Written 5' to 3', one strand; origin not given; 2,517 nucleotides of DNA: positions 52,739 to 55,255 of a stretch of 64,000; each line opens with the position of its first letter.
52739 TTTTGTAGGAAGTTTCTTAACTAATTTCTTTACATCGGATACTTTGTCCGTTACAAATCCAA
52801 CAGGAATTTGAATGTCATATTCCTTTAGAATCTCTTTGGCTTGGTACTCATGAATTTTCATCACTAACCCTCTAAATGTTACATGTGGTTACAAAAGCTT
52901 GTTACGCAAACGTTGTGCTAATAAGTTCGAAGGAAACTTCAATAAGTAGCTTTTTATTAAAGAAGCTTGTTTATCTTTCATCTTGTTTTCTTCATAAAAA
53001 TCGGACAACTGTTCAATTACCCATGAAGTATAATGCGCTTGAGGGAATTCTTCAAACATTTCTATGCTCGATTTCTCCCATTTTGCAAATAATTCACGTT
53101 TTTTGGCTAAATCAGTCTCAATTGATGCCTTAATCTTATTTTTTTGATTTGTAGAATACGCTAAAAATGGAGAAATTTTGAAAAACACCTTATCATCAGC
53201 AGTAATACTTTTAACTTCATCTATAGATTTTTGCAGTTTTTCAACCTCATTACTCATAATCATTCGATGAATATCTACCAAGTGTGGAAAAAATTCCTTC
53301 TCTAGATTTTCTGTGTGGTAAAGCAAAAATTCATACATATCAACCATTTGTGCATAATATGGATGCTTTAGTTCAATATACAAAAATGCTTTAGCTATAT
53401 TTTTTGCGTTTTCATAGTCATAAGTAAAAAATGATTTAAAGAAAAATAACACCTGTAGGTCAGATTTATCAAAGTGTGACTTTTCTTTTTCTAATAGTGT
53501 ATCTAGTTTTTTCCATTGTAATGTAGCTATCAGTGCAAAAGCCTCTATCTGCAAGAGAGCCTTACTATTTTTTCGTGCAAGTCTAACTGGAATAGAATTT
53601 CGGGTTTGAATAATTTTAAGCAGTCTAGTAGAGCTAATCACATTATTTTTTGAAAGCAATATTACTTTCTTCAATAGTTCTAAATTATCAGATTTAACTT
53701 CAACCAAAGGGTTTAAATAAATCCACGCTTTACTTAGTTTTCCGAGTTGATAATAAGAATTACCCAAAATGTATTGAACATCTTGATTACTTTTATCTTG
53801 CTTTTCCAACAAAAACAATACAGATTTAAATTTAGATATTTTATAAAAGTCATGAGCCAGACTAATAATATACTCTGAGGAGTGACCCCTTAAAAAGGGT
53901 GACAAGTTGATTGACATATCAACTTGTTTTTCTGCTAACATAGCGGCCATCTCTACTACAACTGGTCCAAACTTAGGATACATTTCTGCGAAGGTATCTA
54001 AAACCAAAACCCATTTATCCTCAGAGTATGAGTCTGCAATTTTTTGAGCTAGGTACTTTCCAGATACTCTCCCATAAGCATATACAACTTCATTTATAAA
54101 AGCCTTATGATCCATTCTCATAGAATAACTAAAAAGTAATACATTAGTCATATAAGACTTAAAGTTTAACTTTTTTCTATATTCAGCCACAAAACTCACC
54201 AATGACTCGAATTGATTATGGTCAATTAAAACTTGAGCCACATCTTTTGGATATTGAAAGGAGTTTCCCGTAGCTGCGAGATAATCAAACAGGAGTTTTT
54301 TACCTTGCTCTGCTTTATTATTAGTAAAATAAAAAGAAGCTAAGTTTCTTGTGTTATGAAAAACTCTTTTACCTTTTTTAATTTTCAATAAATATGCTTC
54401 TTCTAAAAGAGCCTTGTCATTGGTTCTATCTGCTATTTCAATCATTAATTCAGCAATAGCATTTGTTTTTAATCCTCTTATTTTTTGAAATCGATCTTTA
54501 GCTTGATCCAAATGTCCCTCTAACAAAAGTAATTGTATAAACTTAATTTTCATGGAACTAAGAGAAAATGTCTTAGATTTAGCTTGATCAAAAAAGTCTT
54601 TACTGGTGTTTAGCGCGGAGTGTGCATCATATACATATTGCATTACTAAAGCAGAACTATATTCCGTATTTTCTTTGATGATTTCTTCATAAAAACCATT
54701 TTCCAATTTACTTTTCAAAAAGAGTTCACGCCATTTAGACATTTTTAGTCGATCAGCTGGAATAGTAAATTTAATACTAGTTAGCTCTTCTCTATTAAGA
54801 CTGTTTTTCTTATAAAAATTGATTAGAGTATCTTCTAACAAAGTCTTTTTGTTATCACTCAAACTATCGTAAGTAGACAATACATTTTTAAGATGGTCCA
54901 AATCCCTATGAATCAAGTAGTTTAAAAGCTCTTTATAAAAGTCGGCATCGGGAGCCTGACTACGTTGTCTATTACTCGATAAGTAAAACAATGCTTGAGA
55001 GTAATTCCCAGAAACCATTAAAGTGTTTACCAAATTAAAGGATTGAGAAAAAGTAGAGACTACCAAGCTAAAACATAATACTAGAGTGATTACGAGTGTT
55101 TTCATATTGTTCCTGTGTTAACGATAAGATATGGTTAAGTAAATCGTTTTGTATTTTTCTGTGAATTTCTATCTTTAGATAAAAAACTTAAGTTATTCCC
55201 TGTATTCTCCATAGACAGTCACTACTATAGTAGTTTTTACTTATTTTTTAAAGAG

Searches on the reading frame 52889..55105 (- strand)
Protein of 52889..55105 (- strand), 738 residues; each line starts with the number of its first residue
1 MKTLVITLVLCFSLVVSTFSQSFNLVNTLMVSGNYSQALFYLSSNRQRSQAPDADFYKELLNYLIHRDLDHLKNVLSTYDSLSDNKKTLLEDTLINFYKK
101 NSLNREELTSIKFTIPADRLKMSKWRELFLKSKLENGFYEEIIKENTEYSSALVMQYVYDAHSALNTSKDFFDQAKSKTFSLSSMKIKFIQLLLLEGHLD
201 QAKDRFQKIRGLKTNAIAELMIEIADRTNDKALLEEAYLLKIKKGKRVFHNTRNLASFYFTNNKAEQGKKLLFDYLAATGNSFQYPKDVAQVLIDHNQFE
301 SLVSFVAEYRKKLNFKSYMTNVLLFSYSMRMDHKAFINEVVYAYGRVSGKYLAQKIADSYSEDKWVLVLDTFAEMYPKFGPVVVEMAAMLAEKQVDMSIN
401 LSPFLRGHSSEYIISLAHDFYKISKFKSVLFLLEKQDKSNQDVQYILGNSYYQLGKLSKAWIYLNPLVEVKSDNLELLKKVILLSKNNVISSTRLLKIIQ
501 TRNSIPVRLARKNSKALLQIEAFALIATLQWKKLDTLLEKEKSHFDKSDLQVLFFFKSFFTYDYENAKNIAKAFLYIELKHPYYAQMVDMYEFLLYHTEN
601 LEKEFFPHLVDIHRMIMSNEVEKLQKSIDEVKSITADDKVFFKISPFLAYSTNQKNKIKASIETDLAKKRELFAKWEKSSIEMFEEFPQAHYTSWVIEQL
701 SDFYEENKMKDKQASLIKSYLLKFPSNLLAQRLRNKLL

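Call 3: search_protein_families(library=pfam, proteins=[window:52889-55105:-], max_evalue=1)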
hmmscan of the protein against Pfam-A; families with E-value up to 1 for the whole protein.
window:52889-55105:- (738 aa): 5 families
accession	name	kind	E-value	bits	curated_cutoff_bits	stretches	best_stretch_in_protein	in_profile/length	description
PF12895.13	ANAPC3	-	0.0003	21.5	27.2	1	408-462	21-77/82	Anaphase-promoting complex, cyclosome, subunit 3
PF14559.12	TPR_19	-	0.00032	21.4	25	0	435-473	16-57/68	Tetratricopeptide repeat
PF13428.12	TPR_14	-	0.0023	18.9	23.5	0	443-479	3-39/44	Tetratricopeptide repeat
PF07719.23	TPR_2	-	0.027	15.1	27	0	443-460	3-20/34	Tetratricopeptide repeat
PF00515.34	TPR_1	-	0.06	13.6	27.8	0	444-460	4-20/34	Tetratricopeptide repeat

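Call 4: search_protein_families(library=ncbifam, proteins=[window:52889-55105:-], max_evalue=1)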
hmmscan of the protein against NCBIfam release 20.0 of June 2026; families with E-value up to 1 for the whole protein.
window:52889-55105:- (738 aa): 0 families

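Call 67: search_protein_families(library=padloc, proteins=[window:52889-55105:-], max_evalue=1)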
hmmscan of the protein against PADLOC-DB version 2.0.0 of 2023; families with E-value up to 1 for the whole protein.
window:52889-55105:- (738 aa): 0 families

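Call 68: search_protein_families(library=phrogs, proteins=[window:52889-55105:-], max_evalue=1)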
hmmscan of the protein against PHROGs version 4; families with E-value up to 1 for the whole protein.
window:52889-55105:- (738 aa): 0 families
